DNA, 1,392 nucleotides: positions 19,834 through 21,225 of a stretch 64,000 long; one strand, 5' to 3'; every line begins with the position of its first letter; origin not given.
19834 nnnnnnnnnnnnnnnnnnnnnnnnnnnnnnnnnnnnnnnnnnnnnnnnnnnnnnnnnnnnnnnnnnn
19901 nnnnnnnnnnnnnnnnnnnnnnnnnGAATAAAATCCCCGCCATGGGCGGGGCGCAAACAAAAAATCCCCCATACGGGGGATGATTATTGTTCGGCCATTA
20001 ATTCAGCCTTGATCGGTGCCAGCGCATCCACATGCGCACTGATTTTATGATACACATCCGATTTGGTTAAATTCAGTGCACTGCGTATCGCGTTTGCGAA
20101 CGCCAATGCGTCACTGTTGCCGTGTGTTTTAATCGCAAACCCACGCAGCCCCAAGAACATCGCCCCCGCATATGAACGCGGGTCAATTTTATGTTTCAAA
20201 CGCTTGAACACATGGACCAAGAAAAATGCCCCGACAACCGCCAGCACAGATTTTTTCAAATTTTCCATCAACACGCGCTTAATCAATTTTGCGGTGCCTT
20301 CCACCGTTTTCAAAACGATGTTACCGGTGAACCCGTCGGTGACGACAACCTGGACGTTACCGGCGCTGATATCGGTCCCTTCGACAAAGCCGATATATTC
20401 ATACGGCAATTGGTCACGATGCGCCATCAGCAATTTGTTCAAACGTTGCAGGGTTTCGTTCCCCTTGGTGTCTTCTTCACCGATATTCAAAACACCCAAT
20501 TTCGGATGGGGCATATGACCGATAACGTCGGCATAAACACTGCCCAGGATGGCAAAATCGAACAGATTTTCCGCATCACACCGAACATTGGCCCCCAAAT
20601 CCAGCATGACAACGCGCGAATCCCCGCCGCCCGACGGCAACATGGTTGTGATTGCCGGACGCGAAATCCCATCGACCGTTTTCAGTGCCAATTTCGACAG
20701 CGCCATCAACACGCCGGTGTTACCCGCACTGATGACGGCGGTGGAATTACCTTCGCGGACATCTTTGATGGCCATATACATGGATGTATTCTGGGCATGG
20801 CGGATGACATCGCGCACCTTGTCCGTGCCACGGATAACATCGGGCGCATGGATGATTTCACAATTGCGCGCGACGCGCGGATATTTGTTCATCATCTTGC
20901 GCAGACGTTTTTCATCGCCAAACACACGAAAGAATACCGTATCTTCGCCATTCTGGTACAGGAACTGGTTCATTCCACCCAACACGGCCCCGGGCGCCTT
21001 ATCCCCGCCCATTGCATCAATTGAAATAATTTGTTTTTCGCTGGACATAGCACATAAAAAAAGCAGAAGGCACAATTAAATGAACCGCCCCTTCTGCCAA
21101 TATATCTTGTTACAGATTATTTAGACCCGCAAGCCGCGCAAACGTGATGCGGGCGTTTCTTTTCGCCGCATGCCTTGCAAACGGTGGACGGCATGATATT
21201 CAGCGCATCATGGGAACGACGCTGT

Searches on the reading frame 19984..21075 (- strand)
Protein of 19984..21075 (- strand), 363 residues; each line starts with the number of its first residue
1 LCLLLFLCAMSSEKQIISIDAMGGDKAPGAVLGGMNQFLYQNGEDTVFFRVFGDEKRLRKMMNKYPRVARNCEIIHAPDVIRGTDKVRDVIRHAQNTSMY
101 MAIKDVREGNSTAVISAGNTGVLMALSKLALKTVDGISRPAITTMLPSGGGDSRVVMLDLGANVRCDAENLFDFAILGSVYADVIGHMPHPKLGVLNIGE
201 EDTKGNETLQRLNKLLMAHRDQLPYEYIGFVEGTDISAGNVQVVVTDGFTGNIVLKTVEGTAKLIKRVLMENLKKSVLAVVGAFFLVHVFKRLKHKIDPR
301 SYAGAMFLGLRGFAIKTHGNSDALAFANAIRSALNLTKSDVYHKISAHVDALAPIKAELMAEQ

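Call 17: search_protein_families(library=pfam, proteins=[window:19984-21075:-], max_evalue=0.001)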
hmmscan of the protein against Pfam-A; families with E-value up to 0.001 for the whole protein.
window:19984-21075:- (363 aa): 1 family
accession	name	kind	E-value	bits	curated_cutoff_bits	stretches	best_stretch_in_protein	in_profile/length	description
PF02504.20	FA_synthesis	-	6e-96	321.7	29.1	1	17-342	3-322/324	Fatty acid synthesis protein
